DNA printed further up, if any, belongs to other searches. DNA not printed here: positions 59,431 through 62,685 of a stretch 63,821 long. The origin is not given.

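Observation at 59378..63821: Tandem giant DotA/TraY-like membrane protein paralogs with no other visible secretion genes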

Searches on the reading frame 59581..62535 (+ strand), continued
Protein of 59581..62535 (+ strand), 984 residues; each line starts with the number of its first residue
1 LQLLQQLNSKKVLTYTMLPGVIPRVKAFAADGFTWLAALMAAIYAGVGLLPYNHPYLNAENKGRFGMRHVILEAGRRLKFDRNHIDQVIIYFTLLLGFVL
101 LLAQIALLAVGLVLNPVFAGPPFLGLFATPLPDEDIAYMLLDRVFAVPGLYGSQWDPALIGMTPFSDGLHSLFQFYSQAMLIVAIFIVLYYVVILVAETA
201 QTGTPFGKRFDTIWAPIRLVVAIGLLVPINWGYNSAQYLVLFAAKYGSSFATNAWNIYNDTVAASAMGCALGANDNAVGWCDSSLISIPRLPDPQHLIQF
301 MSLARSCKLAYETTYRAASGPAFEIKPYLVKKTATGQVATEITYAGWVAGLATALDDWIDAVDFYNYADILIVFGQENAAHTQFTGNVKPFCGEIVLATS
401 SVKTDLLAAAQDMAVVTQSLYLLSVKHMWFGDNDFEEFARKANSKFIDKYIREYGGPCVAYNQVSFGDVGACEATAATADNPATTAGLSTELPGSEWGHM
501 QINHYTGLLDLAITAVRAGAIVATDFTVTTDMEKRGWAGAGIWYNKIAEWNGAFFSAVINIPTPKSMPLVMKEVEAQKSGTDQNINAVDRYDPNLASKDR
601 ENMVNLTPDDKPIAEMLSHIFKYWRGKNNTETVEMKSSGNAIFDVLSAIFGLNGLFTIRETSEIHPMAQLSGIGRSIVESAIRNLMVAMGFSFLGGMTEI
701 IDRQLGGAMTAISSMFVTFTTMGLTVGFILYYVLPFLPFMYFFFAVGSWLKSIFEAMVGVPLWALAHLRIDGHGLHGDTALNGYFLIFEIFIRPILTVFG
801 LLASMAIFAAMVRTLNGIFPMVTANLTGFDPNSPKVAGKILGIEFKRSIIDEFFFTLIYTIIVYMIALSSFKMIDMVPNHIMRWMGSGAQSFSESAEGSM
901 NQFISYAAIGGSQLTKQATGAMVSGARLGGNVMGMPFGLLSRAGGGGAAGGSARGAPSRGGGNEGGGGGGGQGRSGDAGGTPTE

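Call 27: search_protein_families(library=ncbifam, proteins=[L047:6985-8724:+, L047:9288-9689:+, L047:12883-13890:+, L047:13929-14924:+, L047:15176-15712:+, L047:16618-19257:+, L047:19381-20331:+, L047:20425-21048:+, L047:3390-5264:-, L047:5335-6126:-], max_evalue=0.01)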
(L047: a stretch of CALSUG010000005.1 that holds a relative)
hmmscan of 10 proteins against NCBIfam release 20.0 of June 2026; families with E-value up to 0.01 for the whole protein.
L047:6985-8724:+ (579 aa): 30 families (the best 25 are shown)
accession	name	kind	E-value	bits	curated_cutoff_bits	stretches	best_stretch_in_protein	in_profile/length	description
NF002480.1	PRK01747.1-1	equivalog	1.1e-146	489.9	540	1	28-577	14-638/645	bifunctional tRNA (5-methylaminomethyl-2-thiouridine)(34)-methyltransferase MnmC2/FAD-dependent 5-carboxymethylaminomethyl-2-thiouridine(34)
NF002481.1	PRK01747.1-2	equivalog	1.4e-105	354.4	600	2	29-527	10-526/611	bifunctional tRNA (5-methylaminomethyl-2-thiouridine)(34)-methyltransferase MnmC2/FAD-dependent 5-carboxymethylaminomethyl-2-thiouridine(34)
NF033855.1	tRNA_MNMC2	equivalog_domain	2.2e-72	243.3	136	1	29-241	3-208/209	tRNA (5-methylaminomethyl-2-thiouridine)(34)-methyltransferase MnmC2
TIGR03197.1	MnmC_Cterm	equivalog_domain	1.3e-58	199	174.2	2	256-528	2-317/400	FAD-dependent 5-carboxymethylaminomethyl-2-thiouridine(34) oxidoreductase MnmC1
TIGR02352.1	thiamin_ThiO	equivalog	5.8e-16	58.5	250.8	2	378-558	145-349/351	glycine oxidase ThiO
NF041087.1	bile_acid_BaiCD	equivalog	2.7e-06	25.8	825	1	243-289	370-416/642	bile acid Fe-S flavoenzyme BaiCD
NF008313.0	PRK11101.1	equivalog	1.3e-05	24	425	1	250-300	5-54/548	anaerobic glycerol-3-phosphate dehydrogenase subunit A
NF050086.1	pipecolate_AmaA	exception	6.4e-05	21.8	600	1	246-317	18-88/425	L-pipecolate oxidase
NF005720.0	PRK07538.1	subfamily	0.00011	21.3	400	1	254-288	3-37/418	hypothetical protein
NF045599.1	bili_reduct_long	exception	0.00054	18.3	750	1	245-297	496-548/641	bilirubin reductase, long form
NF001933.0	PRK00711.1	subfamily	0.00058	19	383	0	255-304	2-51/429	D-amino acid dehydrogenase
TIGR01350.1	lipoamide_DH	equivalog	0.00069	18.4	408.8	1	250-288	167-205/461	dihydrolipoyl dehydrogenase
NF003739.0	PRK05335.1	equivalog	0.00082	18.2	262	1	254-284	4-34/441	methylenetetrahydrofolate--tRNA-(uracil(54)-C(5))-methyltransferase (FADH(2)-oxidizing) TrmFO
TIGR03364.1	HpnW_proposed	hypoth_equivalog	0.00083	18.5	285.1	1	255-306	2-52/365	TIGR03364 family FAD-dependent oxidoreductase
NF009906.0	PRK13369.1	equivalog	0.00088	17.9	352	1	254-294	7-46/502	glycerol-3-phosphate dehydrogenase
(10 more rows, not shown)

L047:9288-9689:+ (133 aa): 0 families

L047:12883-13890:+ (335 aa): 7 families
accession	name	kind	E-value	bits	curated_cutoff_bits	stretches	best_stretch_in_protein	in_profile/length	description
TIGR00005.1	rluA_subfam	subfamily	1.1e-86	290.9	192.7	1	21-333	2-295/298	RluA family pseudouridine synthase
NF008385.0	PRK11180.1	equivalog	8.2e-78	262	351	1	14-333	7-310/325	23S rRNA pseudouridine(1911/1915/1917) synthase RluD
NF008249.0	PRK11025.1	equivalog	2.3e-33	115.4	378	1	17-333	12-311/317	23S rRNA pseudouridine(955/2504/2580) synthase RluC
NF007543.0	PRK10158.1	equivalog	8.3e-32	110.6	286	1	88-322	9-215/219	bifunctional tRNA pseudouridine(32) synthase/23S rRNA pseudouridine(746) synthase RluA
NF008321.0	PRK11112.1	equivalog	9.9e-27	93.8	328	1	93-333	2-232/257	tRNA pseudouridine(65) synthase TruC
TIGR01621.1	RluA-like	hypoth_equivalog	1.3e-26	93.1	222.3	1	93-275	2-169/217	TIGR01621 family pseudouridine synthase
TIGR00093.1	TIGR00093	subfamily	0.0068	16.2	109.3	0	148-255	34-125/161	pseudouridine synthase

L047:13929-14924:+ (331 aa): 14 families
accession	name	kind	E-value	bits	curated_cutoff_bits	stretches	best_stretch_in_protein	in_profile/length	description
TIGR03026.1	NDP-sugDHase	subfamily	1.7e-111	372.9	189.8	1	1-329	1-326/413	nucleotide sugar dehydrogenase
NF047673.2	TeichurnBiosyTuaD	equivalog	2.7e-111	372.8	700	1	2-329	3-323/439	UDP-glucose 6-dehydrogenase TuaD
NF041297.1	UDPGDh_AglM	equivalog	1.6e-94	317.3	670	1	1-329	1-329/429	UDP-glucose 6-dehydrogenase AglM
NF011631.0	PRK15057.1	equivalog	9.1e-40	136.9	757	1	1-309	1-294/388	UDP-glucose 6-dehydrogenase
NF008286.0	PRK11064.1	equivalog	1.8e-36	125.7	459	1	3-329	6-333/420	UDP-N-acetyl-D-mannosamine dehydrogenase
NF040825.1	UDPMaNacDH_Arch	equivalog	4.7e-34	118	750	1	1-327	1-319/418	UDP-N-acetyl-D-mannosamine dehydrogenase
NF011729.0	PRK15182.1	equivalog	7.3e-15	54.7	592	1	2-303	8-298/425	Vi polysaccharide biosynthesis UDP-N-acetylglucosamine C-6 dehydrogenase TviB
NF002652.0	PRK02318.2-5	equivalog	0.00057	19.1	356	1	4-139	4-138/377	mannitol-1-phosphate 5-dehydrogenase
NF006083.0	PRK08229.1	equivalog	0.0014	17.7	371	1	2-98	4-95/341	2-dehydropantoate 2-reductase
TIGR00745.1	apbA_panE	subfamily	0.003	16.9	141.35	1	3-58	2-51/305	2-dehydropantoate 2-reductase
NF002646.0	PRK02318.1-2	equivalog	0.004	16.3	368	1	1-86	1-89/382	mannitol-1-phosphate 5-dehydrogenase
NF007039.0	PRK09496.3-2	equivalog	0.0058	15.5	293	1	1-59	1-61/446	Trk system potassium transporter TrkA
NF006722.0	PRK09260.1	equivalog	0.0083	15.4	429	0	2-85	4-91/289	3-hydroxyacyl-CoA dehydrogenase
NF042925.1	FHMPC_DH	equivalog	0.0087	15.4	500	0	2-84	2-85/304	5-formyl-3-hydroxy-2-methylpyridine 4-carboxylate 5-dehydrogenase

L047:15176-15712:+ (178 aa): 0 families

L047:16618-19257:+ (879 aa): 10 families
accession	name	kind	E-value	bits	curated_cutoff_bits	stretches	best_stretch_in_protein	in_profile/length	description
NF004043.1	PRK05560.1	equivalog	0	1195.2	902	1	18-842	4-796/798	DNA gyrase subunit A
TIGR01063.1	gyrA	equivalog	0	1171.2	877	1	19-844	4-798/800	DNA topoisomerase (ATP-hydrolyzing) subunit A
NF038098.1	GyrA_w_intein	exception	1.3e-261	871.3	1850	3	131-419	538-831/1232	intein-containing DNA gyrase subunit A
NF004044.1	PRK05561.1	subfamily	8.2e-242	805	654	2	21-742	2-686/738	DNA topoisomerase (ATP-hydrolyzing)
NF010586.0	PRK13979.1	equivalog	6.3e-206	686.3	1475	3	14-421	11-425/957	DNA topoisomerase IV subunit A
TIGR01061.1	parC_Gpos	equivalog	1.6e-205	684.8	813.25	3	20-420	5-405/737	DNA topoisomerase IV subunit A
TIGR01062.1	parC_Gneg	equivalog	1.6e-164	548.9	628.9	2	19-411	4-396/735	DNA topoisomerase IV subunit A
NF007209.0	PRK09631.1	equivalog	3.9e-65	220.7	644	1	21-385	4-340/635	DNA topoisomerase IV subunit A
NF009397.0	PRK12758.1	equivalog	2.3e-63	214.5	780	1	17-393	19-369/870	DNA gyrase/topoisomerase IV subunit A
NF007208.0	PRK09630.1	equivalog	3e-43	148.4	598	1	23-364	6-319/479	DNA topoisomerase IV subunit A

L047:19381-20331:+ (316 aa): 0 families

L047:20425-21048:+ (207 aa): 8 families
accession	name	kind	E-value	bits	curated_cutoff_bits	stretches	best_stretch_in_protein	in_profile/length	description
TIGR00949.1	2A76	subfamily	2.8e-48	164.1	183.95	1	20-201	1-184/185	homoserine/threonine efflux transporter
NF007591.0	PRK10229.1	equivalog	4.2e-29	101.7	288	1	8-203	6-203/206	threonine export protein RhtC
NF008201.0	PRK10958.1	equivalog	6.8e-27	94.4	165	1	6-206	12-211/212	leucine efflux protein LeuE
NF007812.0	PRK10520.1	equivalog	1.6e-26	93.2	209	1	6-206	5-204/206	homoserine/homoserine lactone efflux protein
TIGR00948.1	2a75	equivalog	1.4e-09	37.9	213.65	1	43-186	25-168/177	L-lysine exporter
NF006801.0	PRK09304.1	equivalog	6.4e-06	25.9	298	1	10-194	10-190/211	arginine exporter ArgO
NF007653.0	PRK10323.1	equivalog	0.00011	22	193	1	10-163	9-155/195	cysteine/O-acetylserine transporter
TIGR03716.1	R_switched_YkoY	subfamily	0.0011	18.6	138.5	1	59-119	46-100/220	integral membrane protein, YkoY family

L047:3390-5264:- (624 aa): 5 families
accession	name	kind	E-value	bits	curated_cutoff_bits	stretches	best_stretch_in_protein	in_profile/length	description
NF007624.0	PRK10280.1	equivalog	3.7e-126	422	944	1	7-602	8-604/681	peptidyl-dipeptidase Dcp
NF008159.0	PRK10911.1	equivalog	3.8e-120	402.2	927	1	13-602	8-603/680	oligopeptidase A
TIGR02289.1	M3_not_pepF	subfamily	2.1e-06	26.6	442.35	1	232-312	155-237/549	M3 family oligoendopeptidase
TIGR00181.1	pepF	equivalog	9.4e-06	24.8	490.55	1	461-509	374-421/591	oligoendopeptidase F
TIGR02290.1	M3_fam_3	subfamily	0.0025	16.8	561.7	0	461-481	372-392/587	M3 family oligoendopeptidase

L047:5335-6126:- (263 aa): 25 families
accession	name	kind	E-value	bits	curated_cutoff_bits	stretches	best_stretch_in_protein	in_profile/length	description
NF045649.1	2X_seleno_MduS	exception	7.4e-13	48.2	380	1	31-172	10-154/338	methyltransferase domain-containing selenoprotein MduS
NF041820.1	daptide_MTase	equivalog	1.8e-09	37.4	175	1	55-173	31-150/243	daptide-type RiPP biosynthesis methyltransferase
NF043040.1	corrin_prot_MT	hypoth_equivalog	4.1e-09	36.2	180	1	56-166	37-148/216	corrinoid protein-associated methyltransferase CpaM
NF008405.0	PRK11207.1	equivalog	8e-07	28.7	218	1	62-173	32-141/198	tellurite resistance methyltransferase TehB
NF008992.0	PRK12335.1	equivalog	1.7e-06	27.4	303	1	59-173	121-232/289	SAM-dependent methyltransferase TehB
TIGR02072.1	BioC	equivalog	7.4e-06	25.9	184.95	1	54-219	23-187/244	malonyl-ACP O-methyltransferase BioC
TIGR00477.1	tehB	equivalog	7.4e-06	25.5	219.5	1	63-177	76-186/238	tellurite resistance methyltransferase TehB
TIGR02021.1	BchM-ChlM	equivalog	2.1e-05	24.1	158.9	1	60-124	54-117/218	magnesium protoporphyrin IX methyltransferase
NF045667.1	MTase_DVU1556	equivalog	0.00011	21.7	155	1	59-166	21-120/213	DVU_1556 family methyltransferase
NF008264.0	PRK11036.1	equivalog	0.00015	21.4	366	1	54-163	38-145/261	tRNA uridine 5-oxyacetic acid(34) methyltransferase CmoM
TIGR01983.1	UbiG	equivalog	0.00016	21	102.95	1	61-166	50-152/228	bifunctional 2-polyprenyl-6-hydroxyphenol methylase/3-demethylubiquinol 3-O-methyltransferase UbiG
NF051855.1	GlySarMtaseBact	equivalog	0.0003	20.5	350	1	43-171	34-164/259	glycine/sarcosine N-methyltransferase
NF011529.0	PRK14968.1-3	equivalog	0.0004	19.9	162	1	59-118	33-91/198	putative methyltransferase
TIGR01934.1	MenG_MenH_UbiE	subfamily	0.00085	18.7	158.35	1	60-166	39-142/223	ubiquinone/menaquinone biosynthesis methyltransferase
NF038261.1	rhodoquin_RquA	equivalog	0.00097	18.9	175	1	30-165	20-153/218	rhodoquinone biosynthesis methyltransferase RquA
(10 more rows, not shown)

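Call 38: search_dna_similar(query=window:59581-62535:+, collection=plasmids, mode=protein, max_evalue=0.001, max_rows=25)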
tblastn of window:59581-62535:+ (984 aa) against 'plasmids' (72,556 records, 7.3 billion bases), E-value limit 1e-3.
Records with a match: 3895; places in all: 3915; records where one place covers at least 80% of the query: 0.
Best place of each record, by identity: <60% 3895.
By first word of the organism name: Escherichia 1416; Klebsiella 962; Salmonella 473; Enterobacter 188; Acinetobacter 153; Serratia 114; Shigella 109; Pseudomonas 87; Citrobacter 86; Xanthomonas 49; and 75 more.
By predicted mobility (MOB-suite, as given by PLSDB): conjugative 3247; non-mobilizable 367; mobilizable 281.
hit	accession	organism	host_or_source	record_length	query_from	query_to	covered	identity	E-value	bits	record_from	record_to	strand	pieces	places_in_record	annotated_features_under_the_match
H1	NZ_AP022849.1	Bosea sp. ANAM02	Callyspongia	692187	199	932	48%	26.6%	9e-17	151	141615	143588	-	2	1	DotA/TraY family protein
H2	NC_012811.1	Methylorubrum extorquens AM1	-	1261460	126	922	39%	30.8%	3e-16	156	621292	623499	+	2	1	none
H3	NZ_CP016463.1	Bosea sp. RAC05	Microbial isolate,Algal phycosphere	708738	199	894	45%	26.3%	6e-16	145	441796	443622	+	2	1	DotA/TraY family protein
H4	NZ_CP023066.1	Sinorhizobium sp. CCBAU 05631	G.max,nodule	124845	198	884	43%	26.5%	2e-11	128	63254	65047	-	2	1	DotA/TraY family protein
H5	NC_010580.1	Beijerinckia indica subsp. indica ATCC 9039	-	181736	514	911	40%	27.8%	2e-20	105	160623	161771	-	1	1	DotA/TraY family protein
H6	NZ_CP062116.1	Aminobacter sp. SR38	bacterial pure culture,soil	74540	198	884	43%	26.1%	1e-9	122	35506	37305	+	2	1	none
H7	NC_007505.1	Xanthomonas euvesicatoria pv. vesicatoria str. 85-10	-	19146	536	929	40%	27.0%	9e-22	110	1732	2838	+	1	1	DotA/TraY family protein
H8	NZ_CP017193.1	Xanthomonas euvesicatoria pv. vesicatoria str. 85-10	pepper plant,single cell,infected ...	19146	536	929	40%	27.0%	9e-22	110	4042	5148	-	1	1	DotA/TraY family protein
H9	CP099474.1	Roseomonas mucosa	Human skin,single cell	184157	527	940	42%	25.6%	4e-17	95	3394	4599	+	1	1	DotA/TraY family protein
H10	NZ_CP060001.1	Xanthomonas citri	Citrus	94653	536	929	40%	26.8%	2e-20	105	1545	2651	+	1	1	DotA/TraY family protein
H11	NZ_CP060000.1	Xanthomonas citri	Citrus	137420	536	929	40%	26.8%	3e-20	105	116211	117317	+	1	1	DotA/TraY family protein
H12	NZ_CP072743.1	Serratia fonticola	rabbit,mixed culture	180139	487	911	43%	24.7%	2e-10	73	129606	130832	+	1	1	DotA/TraY family protein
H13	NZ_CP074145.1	Serratia sp. JSRIV002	river water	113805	487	911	43%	24.6%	7e-10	71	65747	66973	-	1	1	DotA/TraY family protein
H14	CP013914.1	Serratia fonticola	Sesame,Mono isolate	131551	487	908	43%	24.7%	4e-10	72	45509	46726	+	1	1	conjugal transfer protein TraY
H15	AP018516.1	Acetobacter orientalis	-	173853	504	917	42%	25.1%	6e-18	97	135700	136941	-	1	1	integral membrane protein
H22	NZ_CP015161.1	Escherichia coli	-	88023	536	934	41%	25.4%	2e-9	70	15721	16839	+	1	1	DotA/TraY family protein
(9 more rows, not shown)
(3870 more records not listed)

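Call 40: get_annotated_region(hit=H1, flank=20000)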
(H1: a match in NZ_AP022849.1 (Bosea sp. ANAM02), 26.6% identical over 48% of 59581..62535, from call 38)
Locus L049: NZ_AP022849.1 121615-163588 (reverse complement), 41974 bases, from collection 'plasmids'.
description: Bosea sp. ANAM02 plasmid pANAM02, complete sequence
organism: Bosea sp. ANAM02 (NCBI taxid 2020412)
taxonomy: Bacteria; Pseudomonadota; Alphaproteobacteria; Hyphomicrobiales; Boseaceae; Bosea; Bosea sp. ANAM02
host: -; source: Callyspongia; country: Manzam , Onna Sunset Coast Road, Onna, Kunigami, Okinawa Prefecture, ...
typing (MOB-suite, as given by PLSDB): non-mobilizable
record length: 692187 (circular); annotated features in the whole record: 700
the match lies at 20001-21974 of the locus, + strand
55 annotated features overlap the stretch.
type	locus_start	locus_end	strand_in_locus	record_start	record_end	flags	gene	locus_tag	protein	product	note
CDS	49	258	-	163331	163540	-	-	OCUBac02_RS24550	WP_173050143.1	cold-shock protein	-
CDS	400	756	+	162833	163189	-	-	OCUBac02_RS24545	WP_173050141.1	hypothetical protein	-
CDS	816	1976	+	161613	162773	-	-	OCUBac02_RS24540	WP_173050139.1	hypothetical protein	-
CDS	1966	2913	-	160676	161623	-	-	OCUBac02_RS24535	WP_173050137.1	hypothetical protein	-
CDS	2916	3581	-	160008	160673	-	-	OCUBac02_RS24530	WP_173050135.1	hypothetical protein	-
CDS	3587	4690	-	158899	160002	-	-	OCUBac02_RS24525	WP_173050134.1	hypothetical protein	-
CDS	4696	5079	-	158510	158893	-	-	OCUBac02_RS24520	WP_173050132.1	hypothetical protein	-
CDS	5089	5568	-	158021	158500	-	-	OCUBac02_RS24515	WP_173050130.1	hypothetical protein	-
CDS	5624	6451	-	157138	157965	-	-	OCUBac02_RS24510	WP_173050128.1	hypothetical protein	-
CDS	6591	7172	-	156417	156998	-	-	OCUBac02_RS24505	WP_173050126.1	hypothetical protein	-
CDS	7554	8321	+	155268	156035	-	-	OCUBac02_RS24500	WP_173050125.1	hypothetical protein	-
CDS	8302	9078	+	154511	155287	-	-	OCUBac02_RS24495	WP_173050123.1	hypothetical protein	-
CDS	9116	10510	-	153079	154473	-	-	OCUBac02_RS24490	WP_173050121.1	nucleotidyltransferase domain-containing protein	-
CDS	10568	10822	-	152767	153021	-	-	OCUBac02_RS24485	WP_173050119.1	hypothetical protein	-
CDS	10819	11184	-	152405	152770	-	-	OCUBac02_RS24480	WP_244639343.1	colicin E3/pyocin S6 family cytotoxin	-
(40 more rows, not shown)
